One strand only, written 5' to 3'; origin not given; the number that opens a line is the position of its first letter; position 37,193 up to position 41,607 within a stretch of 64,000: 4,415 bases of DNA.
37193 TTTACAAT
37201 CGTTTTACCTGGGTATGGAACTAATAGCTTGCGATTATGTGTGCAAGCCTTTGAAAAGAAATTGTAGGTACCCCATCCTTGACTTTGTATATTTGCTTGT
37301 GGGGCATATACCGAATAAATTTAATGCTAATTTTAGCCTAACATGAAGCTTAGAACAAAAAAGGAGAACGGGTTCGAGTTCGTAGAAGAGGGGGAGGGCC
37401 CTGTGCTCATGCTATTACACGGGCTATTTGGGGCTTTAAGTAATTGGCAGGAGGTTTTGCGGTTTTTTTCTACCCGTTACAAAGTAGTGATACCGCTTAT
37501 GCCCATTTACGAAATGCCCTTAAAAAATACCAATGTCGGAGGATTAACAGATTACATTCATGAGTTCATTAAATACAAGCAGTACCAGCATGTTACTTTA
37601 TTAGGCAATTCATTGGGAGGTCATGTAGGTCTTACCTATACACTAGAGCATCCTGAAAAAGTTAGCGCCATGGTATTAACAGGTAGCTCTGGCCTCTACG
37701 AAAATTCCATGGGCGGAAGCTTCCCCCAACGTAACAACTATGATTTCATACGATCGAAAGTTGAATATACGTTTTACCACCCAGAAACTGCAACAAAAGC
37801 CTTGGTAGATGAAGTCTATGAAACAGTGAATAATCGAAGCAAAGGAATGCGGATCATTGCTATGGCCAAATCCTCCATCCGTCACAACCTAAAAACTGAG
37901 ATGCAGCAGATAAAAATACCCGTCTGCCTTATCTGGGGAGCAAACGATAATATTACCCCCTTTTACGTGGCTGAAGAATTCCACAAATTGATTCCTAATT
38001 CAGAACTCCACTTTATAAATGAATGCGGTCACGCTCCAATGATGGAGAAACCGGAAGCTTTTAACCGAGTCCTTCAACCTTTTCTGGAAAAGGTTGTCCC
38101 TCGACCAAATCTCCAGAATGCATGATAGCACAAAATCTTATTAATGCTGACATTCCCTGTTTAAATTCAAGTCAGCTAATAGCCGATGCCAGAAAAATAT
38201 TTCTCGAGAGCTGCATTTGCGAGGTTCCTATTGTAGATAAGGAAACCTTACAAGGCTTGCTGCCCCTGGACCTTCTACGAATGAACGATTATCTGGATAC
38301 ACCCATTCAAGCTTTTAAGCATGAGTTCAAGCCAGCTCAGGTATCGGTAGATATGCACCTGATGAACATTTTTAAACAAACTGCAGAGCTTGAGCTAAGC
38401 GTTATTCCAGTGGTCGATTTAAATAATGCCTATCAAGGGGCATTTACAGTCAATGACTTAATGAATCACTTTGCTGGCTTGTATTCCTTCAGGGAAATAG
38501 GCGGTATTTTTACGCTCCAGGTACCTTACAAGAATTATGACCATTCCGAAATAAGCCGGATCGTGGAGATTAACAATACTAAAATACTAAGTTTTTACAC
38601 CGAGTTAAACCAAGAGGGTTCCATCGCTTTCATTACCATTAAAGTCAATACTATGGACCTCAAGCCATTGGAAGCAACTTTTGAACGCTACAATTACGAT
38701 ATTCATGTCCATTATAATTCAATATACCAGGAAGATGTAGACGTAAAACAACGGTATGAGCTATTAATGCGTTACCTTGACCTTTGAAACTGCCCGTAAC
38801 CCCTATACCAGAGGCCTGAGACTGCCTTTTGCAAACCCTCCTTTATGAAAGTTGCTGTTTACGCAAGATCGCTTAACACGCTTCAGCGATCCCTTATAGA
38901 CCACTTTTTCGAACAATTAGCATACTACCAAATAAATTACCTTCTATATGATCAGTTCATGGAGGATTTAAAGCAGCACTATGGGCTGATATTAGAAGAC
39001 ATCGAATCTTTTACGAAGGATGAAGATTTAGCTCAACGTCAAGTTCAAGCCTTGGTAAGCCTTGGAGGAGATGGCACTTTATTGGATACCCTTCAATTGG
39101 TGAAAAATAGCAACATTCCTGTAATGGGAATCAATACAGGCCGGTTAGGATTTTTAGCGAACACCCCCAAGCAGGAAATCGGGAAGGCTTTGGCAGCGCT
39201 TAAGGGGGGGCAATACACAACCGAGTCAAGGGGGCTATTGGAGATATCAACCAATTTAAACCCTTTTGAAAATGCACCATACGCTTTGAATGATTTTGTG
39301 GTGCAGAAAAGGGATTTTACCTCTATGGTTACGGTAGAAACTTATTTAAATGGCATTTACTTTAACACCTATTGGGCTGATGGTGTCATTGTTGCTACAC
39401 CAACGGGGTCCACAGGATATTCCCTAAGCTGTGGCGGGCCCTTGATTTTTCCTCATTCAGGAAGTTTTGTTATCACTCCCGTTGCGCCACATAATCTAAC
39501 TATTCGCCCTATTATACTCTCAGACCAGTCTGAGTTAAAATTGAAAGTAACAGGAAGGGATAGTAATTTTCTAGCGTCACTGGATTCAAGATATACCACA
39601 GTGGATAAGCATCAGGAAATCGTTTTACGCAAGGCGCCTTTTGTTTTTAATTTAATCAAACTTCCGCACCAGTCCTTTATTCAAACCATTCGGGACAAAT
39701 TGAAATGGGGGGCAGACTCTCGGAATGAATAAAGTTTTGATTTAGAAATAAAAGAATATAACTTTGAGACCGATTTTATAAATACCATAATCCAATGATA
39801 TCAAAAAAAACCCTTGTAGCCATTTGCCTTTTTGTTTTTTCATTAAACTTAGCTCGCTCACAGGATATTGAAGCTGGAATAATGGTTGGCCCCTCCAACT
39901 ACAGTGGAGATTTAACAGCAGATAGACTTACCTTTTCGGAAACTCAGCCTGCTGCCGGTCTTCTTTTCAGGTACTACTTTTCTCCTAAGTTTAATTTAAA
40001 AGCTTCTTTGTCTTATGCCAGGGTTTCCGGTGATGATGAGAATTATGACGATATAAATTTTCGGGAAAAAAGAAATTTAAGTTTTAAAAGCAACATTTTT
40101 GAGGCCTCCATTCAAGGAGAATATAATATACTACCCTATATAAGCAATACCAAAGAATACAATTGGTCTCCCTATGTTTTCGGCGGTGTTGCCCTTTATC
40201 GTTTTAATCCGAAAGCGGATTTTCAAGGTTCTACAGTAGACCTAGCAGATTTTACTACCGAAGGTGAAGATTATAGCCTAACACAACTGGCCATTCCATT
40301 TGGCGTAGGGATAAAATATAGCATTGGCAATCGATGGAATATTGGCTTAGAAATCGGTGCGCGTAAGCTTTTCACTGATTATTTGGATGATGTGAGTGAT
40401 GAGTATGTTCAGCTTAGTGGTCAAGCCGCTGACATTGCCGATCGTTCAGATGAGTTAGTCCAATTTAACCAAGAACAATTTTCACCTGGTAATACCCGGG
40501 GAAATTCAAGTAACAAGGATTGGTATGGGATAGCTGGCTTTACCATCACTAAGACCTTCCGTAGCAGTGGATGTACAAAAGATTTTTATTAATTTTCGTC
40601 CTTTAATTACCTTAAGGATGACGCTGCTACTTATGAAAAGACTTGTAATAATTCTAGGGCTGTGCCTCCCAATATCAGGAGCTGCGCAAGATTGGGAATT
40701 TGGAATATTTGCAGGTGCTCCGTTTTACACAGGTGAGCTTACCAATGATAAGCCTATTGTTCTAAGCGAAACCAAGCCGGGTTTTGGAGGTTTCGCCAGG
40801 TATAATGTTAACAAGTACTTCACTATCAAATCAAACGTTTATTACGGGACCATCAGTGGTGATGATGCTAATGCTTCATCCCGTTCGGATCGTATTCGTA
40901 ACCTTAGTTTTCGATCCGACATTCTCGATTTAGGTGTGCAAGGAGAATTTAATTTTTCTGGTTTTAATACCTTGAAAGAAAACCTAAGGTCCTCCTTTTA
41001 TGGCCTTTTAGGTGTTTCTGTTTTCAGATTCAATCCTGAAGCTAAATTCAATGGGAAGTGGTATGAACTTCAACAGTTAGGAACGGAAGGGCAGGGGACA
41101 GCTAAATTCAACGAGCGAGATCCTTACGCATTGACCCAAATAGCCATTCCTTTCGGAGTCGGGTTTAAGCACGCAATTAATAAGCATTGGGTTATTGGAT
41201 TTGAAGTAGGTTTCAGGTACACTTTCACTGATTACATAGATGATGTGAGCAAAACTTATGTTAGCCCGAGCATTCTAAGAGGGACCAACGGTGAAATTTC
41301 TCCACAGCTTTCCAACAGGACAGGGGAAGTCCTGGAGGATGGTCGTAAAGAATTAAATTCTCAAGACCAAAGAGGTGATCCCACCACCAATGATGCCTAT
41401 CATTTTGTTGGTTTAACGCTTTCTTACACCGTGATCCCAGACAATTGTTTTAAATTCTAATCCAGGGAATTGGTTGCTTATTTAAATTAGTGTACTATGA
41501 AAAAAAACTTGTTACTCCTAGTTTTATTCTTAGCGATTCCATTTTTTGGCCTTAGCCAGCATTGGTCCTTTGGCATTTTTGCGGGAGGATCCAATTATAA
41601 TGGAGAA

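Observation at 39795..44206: Five-gene tandem array of diverged DUF6089-like outer-membrane beta-barrel paralogues between nadK and uppS-bamA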

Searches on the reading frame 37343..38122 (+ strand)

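Call 7: search_protein_families(library=ncbifam, proteins=[window:37343-38122:+], max_evalue=0.00001)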
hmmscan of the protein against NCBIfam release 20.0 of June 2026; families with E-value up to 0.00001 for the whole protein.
window:37343-38122:+ (260 aa): 25 families
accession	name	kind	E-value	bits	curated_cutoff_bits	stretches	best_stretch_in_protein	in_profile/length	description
NF052614.1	AB_fold_OlsI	equivalog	9.7e-27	94.1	385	1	22-251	20-258/272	ornithine lipid biosynthesis O-acyltransferase OlsI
NF011457.0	PRK14875.1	equivalog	3.1e-26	92.2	307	1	13-250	124-371/372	acetoin dehydrogenase dihydrolipoyllysine-residue acetyltransferase subunit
NF045632.1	hydroxlase_HsaD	equivalog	5.1e-24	84.7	400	1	17-249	32-289/290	4,5:9,10-diseco-3-hydroxy-5,9,17-trioxoandrosta-1(10),2-diene-4-oate hydrolase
TIGR03695.1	menH_SHCHC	equivalog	9.4e-23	80.9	208.55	2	19-118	2-108/252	2-succinyl-6-hydroxy-2,4-cyclohexadiene-1-carboxylate synthase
NF051488.1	bifunc_PcaDC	exception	8e-21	74.6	390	1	18-250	11-252/375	bifunctional 3-oxoadipate enol-lactonase/4-carboxymuconolactone decarboxylase PcaDC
TIGR01738.1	bioH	equivalog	1.5e-20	73.9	206.95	2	180-247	177-244/245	pimeloyl-ACP methyl ester esterase BioH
TIGR02427.1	protocat_pcaD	equivalog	1.9e-20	73.3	255.85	1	180-248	182-250/251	3-oxoadipate enol-lactonase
NF051487.1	bifunc_PcaCD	exception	1.5e-19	70.4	430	1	58-249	214-412/413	bifunctional 4-carboxymuconolactone decarboxylase/3-oxoadipate enol-lactonase PcaCD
NF050089.1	i_nPHAscl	equivalog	1.5e-19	70.2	300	2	16-117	15-119/288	intracellular short-chain-length polyhydroxyalkanoate depolymerase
TIGR03611.1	RutD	equivalog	6.6e-18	65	238.5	2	180-249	187-256/258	pyrimidine utilization protein D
TIGR01250.1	pro_imino_pep_2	subfamily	3.1e-17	63.1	167.65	1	150-248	190-287/288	proline iminopeptidase-family hydrolase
TIGR03343.1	biphenyl_bphD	equivalog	5.9e-16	58.5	462.15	1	13-249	24-281/282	2-hydroxy-6-oxo-6-phenylhexa-2,4-dienoate hydrolase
NF008340.0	PRK11126.1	equivalog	2e-15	56.7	261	1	15-120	10-118/255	2-succinyl-6-hydroxy-2,4-cyclohexadiene-1-carboxylate synthase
NF045948.1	ProImpepThrmp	equivalog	3.8e-13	49.5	500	1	181-251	221-290/291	proline iminopeptidase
TIGR03056.1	bchO_mg_che_rel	equivalog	4e-12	45.7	172.55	0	16-109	23-122/278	alpha/beta fold hydrolase BchO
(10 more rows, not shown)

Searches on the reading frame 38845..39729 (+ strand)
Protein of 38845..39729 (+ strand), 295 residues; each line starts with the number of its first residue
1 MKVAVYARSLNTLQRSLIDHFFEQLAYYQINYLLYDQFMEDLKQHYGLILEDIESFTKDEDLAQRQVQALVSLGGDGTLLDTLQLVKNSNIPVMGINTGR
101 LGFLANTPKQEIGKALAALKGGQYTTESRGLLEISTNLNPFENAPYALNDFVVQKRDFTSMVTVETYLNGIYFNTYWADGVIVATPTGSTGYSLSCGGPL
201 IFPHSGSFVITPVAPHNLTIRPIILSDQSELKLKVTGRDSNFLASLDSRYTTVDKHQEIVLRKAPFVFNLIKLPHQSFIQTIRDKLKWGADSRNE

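Call 7: search_protein_families(library=ncbifam, proteins=[window:38845-39729:+], max_evalue=0.00001)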
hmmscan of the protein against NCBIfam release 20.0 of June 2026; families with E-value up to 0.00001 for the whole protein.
window:38845-39729:+ (295 aa): 18 families
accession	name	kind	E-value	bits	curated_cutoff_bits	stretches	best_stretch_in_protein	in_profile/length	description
NF002521.0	PRK01911.1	equivalog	3.8e-109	364.6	309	1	1-294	1-292/292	NAD kinase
NF002306.0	PRK01231.1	equivalog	3.8e-56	190.4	316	1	57-292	57-295/299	NAD(+) kinase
NF002561.0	PRK02155.1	equivalog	2.9e-53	181.1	371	1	60-292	59-291/297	NAD kinase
NF010678.0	PRK14076.1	equivalog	1.2e-49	169.6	493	1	23-285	314-566/570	bifunctional NADP phosphatase/NAD kinase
NF002893.0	PRK03378.1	equivalog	4.9e-48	164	386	1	66-290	63-289/292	NAD(+) kinase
NF002892.0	PRK03372.1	equivalog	7.5e-47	160.1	299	1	17-286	22-292/312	NAD kinase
NF010679.0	PRK14077.1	equivalog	2.5e-46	158.3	343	1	18-289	27-286/287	NAD(+) kinase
NF002984.0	PRK03708.1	equivalog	8.9e-44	149.9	326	1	52-287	41-274/277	NAD(+) kinase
NF010677.0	PRK14075.1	equivalog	3.6e-43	148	260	1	53-289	29-253/257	NAD(+) kinase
NF002732.0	PRK02649.1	equivalog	1.4e-41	143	348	1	65-290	67-293/305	NAD(+) kinase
NF003391.0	PRK04539.1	equivalog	8.8e-41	139.9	470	1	66-290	68-293/296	inorganic polyphosphate/ATP-NAD kinase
NF002255.0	PRK01185.1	subfamily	1e-40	139.6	304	1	60-286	46-265/271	NAD(+) kinase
NF002731.0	PRK02645.1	equivalog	4.2e-39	134.8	312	1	64-291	55-295/305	NAD(+) kinase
NF002579.0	PRK02231.1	equivalog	3.3e-35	121.9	459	1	65-289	69-297/301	NAD(+) kinase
NF003424.0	PRK04885.1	equivalog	3.1e-27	95.4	220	1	61-284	30-258/265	NAD kinase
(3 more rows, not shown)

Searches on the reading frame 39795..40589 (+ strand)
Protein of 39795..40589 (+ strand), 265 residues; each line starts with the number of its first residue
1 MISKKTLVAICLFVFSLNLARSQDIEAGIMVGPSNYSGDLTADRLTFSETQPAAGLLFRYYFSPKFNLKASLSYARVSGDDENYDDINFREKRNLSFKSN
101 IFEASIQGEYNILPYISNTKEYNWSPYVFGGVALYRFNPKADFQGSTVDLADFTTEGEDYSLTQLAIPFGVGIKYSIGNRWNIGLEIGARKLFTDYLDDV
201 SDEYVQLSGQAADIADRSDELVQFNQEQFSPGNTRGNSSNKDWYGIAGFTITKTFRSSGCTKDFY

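Call 3: search_protein_families(library=pfam, proteins=[window:39795-40589:+], max_evalue=0.1)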
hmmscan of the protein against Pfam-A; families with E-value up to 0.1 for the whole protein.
window:39795-40589:+ (265 aa): 4 families
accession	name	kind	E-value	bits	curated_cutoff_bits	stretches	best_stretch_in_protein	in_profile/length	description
PF19573.5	DUF6089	-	3.6e-31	108.7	23.2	2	7-200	3-185/226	Domain of unknown function (DUF6089)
PF13505.12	OMP_b-brl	-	7.6e-11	42.9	28.7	1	8-196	2-158/175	Outer membrane protein beta-barrel domain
PF03797.25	Autotransporter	-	8.1e-08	32.8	26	1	20-212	35-221/255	Autotransporter beta-domain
PF13568.12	OMP_b-brl_2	-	1.9e-05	25.3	27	1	48-184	36-163/175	Outer membrane protein beta-barrel domain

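Call 4: search_protein_families(library=ncbifam, proteins=[window:39795-40589:+], max_evalue=0.1)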
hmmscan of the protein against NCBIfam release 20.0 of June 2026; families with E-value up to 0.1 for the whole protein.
window:39795-40589:+ (265 aa): 3 families
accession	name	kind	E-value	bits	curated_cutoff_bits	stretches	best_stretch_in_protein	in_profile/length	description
NF052316.1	T9SS_PorG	equivalog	1e-54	185.5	130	1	23-261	2-208/209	type IX secretion system protein PorG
NF047659.1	THC0290_0291_fam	equivalog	1.5e-06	27.9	125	1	55-204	73-239/260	THC0290_0291 family protein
NF049866.1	outer_TDE1717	subfamily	0.0004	20.4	135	1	4-113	2-110/210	TDE1717 family outer membrane beta-barrel protein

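Call 8: search_solved_structures(query=A1, max_evalue=1, show_alignments=2)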
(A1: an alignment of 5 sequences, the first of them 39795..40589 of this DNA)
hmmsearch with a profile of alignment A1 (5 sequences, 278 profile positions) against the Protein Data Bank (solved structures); distinct sequences matched with E-value up to 1: 3.
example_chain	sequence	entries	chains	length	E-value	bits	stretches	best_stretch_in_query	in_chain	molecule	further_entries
8yxv_B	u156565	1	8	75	0.077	15.1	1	196-248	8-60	Antitoxin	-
8yzg_A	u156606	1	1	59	0.12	14.4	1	197-246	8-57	Antitoxin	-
8bry_A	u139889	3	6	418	0.41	12.7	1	18-89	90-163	N-acylglucosamine 2-epimerase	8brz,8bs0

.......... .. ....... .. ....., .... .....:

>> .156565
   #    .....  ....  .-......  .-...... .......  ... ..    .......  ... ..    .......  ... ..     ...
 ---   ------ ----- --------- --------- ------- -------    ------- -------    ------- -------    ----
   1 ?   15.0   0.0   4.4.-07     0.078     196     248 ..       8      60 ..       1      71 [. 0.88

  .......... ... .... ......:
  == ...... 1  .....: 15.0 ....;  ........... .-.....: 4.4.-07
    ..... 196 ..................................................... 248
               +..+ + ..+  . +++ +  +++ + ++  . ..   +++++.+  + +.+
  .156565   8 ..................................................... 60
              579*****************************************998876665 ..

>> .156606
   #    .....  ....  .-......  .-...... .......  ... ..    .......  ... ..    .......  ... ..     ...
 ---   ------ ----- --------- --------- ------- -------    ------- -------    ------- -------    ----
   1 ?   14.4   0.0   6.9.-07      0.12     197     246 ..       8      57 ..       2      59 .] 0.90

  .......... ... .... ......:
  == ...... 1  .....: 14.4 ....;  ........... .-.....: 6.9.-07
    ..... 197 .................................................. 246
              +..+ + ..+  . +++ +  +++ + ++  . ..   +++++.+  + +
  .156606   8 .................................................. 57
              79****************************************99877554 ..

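Call 23: find_related_loci(query=A1, collection=genome_contigs, flank=10000)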
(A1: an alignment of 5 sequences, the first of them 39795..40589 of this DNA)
Query A1 (265 aa) in genome_contigs; peptide patterns used: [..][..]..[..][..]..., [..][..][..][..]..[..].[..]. (x = any residue, [..] = any of these).
600 stretches matched a pattern (row limit reached: there are more); 595 encode a relative of the query (tblastn E <= 1e-3); the best 80 are kept; 80 distinct loci.
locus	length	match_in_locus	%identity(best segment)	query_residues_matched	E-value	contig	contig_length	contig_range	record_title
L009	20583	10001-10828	49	1-261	5e-74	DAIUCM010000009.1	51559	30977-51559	MAG TPA_asm: Bacteroidota bacterium isolate CTOTU10745 NODE_194_length_51559_cov_11.243806, whole genome shotgun sequenc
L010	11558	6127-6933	43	1-261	2e-58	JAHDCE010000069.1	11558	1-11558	MAG: Saprospiraceae bacterium isolate MAG-127 RZ_15955, whole genome shotgun sequence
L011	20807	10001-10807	42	5-255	3e-57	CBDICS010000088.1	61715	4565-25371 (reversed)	MAG: Saprospiraceae bacterium isolate a23b7677-c5c3-4575-ba98-54ad289a6580 genome assembly, contig: contig_88, whole gen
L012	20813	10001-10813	39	2-257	2e-56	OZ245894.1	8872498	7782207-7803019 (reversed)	MAG: Saprospiraceae bacterium isolate 95635b9e-7190-4540-af38-e21a3cfd68f5 genome assembly, chromosome: 1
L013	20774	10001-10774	41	19-261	4e-56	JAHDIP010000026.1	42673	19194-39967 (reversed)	MAG: Saprospiraceae bacterium isolate MAG-96 RZ_2429, whole genome shotgun sequence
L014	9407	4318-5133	41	2-261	2e-55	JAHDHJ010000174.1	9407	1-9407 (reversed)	MAG: Saprospiraceae bacterium isolate MAG-67 RZ_20544, whole genome shotgun sequence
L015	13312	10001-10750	42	26-260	6e-55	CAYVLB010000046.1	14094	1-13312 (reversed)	MAG TPA_asm: uncultured Sphingobacteriales bacterium isolate SRP163575_co2_118 genome assembly, contig: NODE_5432_length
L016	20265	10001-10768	42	2-255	9e-55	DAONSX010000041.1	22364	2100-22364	MAG TPA_asm: Bacteroidales bacterium isolate AMR_MDS_4267 NODE_2595_length_22364_cov_119.762786, whole genome shotgun se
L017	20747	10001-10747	43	23-260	1e-52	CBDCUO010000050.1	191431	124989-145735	MAG: Saprospiraceae bacterium isolate 8ed1a4eb-f38d-42ed-aa47-c095b23a0205 genome assembly, contig: contig_49, whole gen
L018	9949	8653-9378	41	26-252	5e-52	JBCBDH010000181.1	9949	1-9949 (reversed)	MAG: Bacteroidota bacterium isolate J06597_4 NODE_181_length_9949_cov_5.351094, whole genome shotgun sequence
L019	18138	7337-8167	42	1-260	7e-59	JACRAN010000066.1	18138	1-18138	MAG: Bacteroidetes bacterium isolate NC_groundwater_1594_Pr3_B-0.1um_54_10 SR-2_scaffold_141_634613, whole genome shotgu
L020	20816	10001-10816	39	2-263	3e-51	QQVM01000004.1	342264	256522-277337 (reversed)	MAG: Bacteroidetes bacterium isolate MA_BCD_1 c_000000000008, whole genome shotgun sequence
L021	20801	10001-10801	39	5-258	3e-51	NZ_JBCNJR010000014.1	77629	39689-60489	MAG: Chitinophaga sp. isolate SMAGNO2 Contig14, whole genome shotgun sequence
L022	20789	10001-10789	38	1-260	1e-50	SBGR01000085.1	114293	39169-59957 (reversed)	MAG: Bacteroidetes bacterium isolate M1806 scaffold_25_1, whole genome shotgun sequence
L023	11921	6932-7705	42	10-263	1e-50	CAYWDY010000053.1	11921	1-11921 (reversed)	MAG TPA_asm: uncultured Flavobacteriales bacterium isolate SRP193358_co1_741 genome assembly, contig: NODE_15335_length_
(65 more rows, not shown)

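Call 59: list_cluster_members(proteins=[P0121, window:39795-40589:+, window:40633-41457:+, window:41497-42324:+, window:42478-43308:+, window:43394-44203:+, window:60816-62117:-])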
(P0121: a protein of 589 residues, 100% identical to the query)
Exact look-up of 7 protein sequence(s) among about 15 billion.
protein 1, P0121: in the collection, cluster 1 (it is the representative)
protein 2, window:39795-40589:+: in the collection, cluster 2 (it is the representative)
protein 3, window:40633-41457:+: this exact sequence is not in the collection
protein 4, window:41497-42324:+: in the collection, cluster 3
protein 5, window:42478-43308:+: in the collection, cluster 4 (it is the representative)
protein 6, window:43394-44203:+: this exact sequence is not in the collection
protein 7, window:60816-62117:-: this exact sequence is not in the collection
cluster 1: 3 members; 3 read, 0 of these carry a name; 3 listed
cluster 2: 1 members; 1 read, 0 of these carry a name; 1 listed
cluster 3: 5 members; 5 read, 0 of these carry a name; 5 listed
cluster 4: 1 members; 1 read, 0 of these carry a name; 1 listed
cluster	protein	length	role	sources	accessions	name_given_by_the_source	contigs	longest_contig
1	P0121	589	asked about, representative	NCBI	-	-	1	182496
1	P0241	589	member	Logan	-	-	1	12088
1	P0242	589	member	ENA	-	-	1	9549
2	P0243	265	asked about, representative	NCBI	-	-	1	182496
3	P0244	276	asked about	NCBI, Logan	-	-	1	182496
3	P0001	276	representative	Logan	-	-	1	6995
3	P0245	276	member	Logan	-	-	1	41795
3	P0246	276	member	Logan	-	-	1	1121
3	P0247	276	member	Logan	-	-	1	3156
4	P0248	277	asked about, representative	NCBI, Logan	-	-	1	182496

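Call 60: find_related_loci(query=A1, collection=metagenome_contigs, flank=8000)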
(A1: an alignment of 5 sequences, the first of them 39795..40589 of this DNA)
Query A1 (265 aa) in metagenome_contigs; peptide patterns used: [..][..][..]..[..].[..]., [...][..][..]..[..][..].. (x = any residue, [..] = any of these).
600 stretches matched a pattern (row limit reached: there are more); 566 encode a relative of the query (tblastn E <= 1e-3); the best 80 are kept; 80 distinct loci.
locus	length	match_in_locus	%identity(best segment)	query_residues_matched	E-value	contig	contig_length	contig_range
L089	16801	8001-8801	44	1-260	7e-65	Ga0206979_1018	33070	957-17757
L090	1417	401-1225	38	6-252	3e-60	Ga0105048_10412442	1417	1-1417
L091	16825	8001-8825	40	10-252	1e-56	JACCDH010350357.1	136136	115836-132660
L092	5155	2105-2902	41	8-257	4e-56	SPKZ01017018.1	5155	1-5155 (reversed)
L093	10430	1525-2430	38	2-260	1e-54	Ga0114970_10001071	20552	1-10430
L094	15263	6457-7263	40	21-260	1e-54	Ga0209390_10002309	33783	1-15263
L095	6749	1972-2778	39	10-252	1e-53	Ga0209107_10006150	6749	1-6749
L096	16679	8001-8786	40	1-252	1e-52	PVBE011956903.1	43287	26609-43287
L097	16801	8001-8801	39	19-262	8e-52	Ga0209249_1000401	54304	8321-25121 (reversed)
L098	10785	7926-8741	38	1-257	3e-52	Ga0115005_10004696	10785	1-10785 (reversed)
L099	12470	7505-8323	38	5-260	2e-51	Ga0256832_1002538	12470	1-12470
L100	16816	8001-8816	39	2-263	2e-51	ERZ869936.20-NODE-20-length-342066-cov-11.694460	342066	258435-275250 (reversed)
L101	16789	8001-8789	41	4-260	3e-51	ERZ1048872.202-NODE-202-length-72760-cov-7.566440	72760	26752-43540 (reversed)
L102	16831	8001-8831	38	4-261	1e-50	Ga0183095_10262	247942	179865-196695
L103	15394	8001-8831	38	4-261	1e-50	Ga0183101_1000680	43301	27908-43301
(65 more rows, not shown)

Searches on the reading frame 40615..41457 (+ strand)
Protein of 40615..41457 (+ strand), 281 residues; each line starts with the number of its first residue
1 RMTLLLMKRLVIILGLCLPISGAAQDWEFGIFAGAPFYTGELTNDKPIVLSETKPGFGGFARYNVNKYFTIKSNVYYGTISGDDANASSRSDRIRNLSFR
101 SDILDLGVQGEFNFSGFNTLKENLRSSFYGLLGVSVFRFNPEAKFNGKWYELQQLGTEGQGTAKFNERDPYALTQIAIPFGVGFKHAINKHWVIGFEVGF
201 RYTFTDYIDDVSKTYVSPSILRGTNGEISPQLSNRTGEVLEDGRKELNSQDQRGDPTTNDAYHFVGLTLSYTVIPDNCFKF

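Call 3: search_protein_families(library=pfam, proteins=[window:40615-41457:+], max_evalue=0.1)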
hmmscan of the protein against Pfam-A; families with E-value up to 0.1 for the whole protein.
window:40615-41457:+ (281 aa): 4 families
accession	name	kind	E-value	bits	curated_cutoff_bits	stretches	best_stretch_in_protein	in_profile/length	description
PF19573.5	DUF6089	-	9.1e-24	84.5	23.2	1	8-211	2-185/226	Domain of unknown function (DUF6089)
PF13505.12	OMP_b-brl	-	6.3e-07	30.2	28.7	1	29-205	20-157/175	Outer membrane protein beta-barrel domain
PF13568.12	OMP_b-brl_2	-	0.00014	22.5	27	1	24-206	2-172/175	Outer membrane protein beta-barrel domain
PF12099.14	DUF3575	-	0.034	13.9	21.1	1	127-207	62-144/177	Protein of unknown function (DUF3575)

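Call 4: search_protein_families(library=ncbifam, proteins=[window:40615-41457:+], max_evalue=0.1)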
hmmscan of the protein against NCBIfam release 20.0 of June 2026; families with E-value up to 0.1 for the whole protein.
window:40615-41457:+ (281 aa): 4 families
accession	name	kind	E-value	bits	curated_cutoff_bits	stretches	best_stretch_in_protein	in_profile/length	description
NF052316.1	T9SS_PorG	equivalog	4.6e-45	154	130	1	24-279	1-208/209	type IX secretion system protein PorG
TIGR04565.1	OMP_myx_plus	subfamily_domain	8.4e-05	22.6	60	1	53-198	11-132/161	outer membrane beta-barrel domain-containing protein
NF049866.1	outer_TDE1717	subfamily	0.00034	20.6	135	1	7-145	1-129/210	TDE1717 family outer membrane beta-barrel protein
NF038067.1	OMP_CarO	equivalog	0.066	12.6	300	0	174-212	166-204/249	ornithine uptake porin CarO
